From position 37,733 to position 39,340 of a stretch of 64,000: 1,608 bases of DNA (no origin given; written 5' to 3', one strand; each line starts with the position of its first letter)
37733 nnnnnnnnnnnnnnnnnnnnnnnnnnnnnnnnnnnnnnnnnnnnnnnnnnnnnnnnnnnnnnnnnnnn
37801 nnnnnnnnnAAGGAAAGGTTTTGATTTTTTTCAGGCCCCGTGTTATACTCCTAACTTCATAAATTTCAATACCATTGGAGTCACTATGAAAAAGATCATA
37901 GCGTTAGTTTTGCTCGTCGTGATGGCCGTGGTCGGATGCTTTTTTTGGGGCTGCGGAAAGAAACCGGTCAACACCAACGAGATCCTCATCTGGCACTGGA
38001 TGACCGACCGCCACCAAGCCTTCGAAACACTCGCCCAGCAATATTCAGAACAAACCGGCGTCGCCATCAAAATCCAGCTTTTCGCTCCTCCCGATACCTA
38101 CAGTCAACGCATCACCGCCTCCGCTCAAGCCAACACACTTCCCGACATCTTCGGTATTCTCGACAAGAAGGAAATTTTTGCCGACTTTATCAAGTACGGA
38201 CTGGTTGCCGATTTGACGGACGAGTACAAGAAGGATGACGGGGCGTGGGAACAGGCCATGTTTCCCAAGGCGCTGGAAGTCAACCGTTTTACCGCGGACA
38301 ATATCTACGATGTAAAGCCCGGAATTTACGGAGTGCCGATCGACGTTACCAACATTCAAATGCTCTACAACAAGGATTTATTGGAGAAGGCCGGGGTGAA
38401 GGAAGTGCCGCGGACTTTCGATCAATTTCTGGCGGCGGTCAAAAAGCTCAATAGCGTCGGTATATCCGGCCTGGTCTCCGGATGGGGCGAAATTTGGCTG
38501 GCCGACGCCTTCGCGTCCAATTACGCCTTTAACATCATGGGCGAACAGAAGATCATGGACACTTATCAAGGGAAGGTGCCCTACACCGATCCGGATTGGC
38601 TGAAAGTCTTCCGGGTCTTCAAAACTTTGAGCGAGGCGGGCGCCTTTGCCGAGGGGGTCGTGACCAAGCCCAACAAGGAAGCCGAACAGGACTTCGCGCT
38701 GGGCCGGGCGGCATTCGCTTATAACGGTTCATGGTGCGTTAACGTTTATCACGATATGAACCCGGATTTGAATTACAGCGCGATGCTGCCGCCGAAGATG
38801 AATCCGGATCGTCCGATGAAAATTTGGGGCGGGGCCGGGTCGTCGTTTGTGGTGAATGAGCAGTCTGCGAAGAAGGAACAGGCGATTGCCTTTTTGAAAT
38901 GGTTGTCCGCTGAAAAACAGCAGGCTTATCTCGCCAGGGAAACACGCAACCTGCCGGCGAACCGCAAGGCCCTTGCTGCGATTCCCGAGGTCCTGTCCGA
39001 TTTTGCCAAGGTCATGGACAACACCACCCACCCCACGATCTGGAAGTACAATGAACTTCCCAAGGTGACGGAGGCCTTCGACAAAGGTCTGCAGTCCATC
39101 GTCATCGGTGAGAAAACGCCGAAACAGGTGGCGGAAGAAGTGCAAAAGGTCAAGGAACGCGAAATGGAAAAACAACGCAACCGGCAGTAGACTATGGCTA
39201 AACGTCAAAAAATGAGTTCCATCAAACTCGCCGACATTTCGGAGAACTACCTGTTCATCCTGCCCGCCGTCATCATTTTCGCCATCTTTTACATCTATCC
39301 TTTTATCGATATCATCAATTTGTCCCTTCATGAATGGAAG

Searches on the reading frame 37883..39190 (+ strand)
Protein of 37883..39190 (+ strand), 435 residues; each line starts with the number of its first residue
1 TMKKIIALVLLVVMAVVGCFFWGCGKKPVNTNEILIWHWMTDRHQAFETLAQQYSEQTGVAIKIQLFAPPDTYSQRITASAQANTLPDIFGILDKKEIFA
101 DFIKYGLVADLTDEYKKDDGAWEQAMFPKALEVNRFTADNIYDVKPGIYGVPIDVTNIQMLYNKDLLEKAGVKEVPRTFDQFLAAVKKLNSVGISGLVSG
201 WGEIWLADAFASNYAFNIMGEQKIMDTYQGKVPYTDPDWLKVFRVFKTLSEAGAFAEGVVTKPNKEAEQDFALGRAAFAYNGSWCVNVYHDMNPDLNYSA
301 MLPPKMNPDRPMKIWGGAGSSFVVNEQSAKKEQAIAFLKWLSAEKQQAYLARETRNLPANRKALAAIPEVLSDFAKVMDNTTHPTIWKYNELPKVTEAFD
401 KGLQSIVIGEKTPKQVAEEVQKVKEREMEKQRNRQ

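Call 3: search_protein_families(library=pfam, proteins=[window:37883-39190:+], max_evalue=1)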
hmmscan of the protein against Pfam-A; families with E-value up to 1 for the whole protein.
window:37883-39190:+ (435 aa): 4 families
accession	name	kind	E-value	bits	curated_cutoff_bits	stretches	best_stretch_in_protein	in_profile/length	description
PF13416.11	SBP_bac_8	-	1.4e-31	110.8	27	1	50-365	2-267/279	Bacterial extracellular solute-binding protein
PF01547.30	SBP_bac_1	-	2.8e-28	100.3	26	1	42-348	6-307/307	Bacterial extracellular solute-binding protein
PF13531.11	SBP_bac_11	-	0.027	14.7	25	0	45-83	11-48/227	Bacterial extracellular solute-binding protein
PF23059.1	CUB_M02D8_5_6th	-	0.18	12.9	28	1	279-320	18-59/102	M02D8_5-like, sixth CUB domain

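Call 63: search_solved_structures(query=window:37883-39187:+, max_evalue=0.001)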
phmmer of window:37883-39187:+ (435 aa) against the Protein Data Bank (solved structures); distinct sequences matched with E-value up to 0.001: 79 (the best 60 are shown).
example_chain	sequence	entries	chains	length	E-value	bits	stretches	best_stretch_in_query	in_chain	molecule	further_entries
9xor_A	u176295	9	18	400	8e-23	84.4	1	147-423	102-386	maltose-binding protein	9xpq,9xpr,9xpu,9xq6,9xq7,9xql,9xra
3zkk_A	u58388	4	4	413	6.2e-22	81.5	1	30-423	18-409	XOS BINDING PROTEIN | PUTATIVE SUGAR TRANSPORTER SOLUTE-BINDING PROTEIN | SUGAR TRANSPORTER SOLUTE-BINDING PROTEIN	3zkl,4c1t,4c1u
7ehp_A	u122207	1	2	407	6.3e-19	71.5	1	48-426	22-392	chitin oligosaccahride binding protein NagB1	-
5ysb_A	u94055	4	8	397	2.1e-17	66.5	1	36-363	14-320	Lin1841 protein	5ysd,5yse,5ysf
7eho_A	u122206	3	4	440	1.2e-16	64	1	78-426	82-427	Chitin oligosaccharide binding protein NagB2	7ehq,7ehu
3quf_A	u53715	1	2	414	2.2e-16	63.2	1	147-417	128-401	Extracellular solute-binding protein, family 1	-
4g68_B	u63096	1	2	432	1.4e-15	60.6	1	48-345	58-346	ABC transporter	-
4g68_A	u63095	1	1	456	1.6e-15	60.3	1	48-345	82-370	ABC transporter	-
9xf5_A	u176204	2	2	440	2.4e-14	56.4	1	34-422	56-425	ABC transporter substrate-binding protein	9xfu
6rjy_A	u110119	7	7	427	5.5e-14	55.3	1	43-424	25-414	Arabino-oligosaccharids-binding protein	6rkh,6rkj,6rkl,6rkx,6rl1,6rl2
5ci5_A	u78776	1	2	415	1.9e-13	53.5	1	39-417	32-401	Extracellular solute-binding protein family 1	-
4zza_A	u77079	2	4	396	8.6e-13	51.3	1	98-348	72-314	Sugar binding protein of ABC transporter system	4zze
4zs9_A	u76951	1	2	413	9.6e-13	51.2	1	98-348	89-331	Sugar binding protein of ABC transporter system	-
6dts_A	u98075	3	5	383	2.9e-12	49.6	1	142-430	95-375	maltose-binding protein MalE2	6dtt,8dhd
2fnc_A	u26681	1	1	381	3e-12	49.6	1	142-430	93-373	maltose ABC transporter, periplasmic maltose-binding protein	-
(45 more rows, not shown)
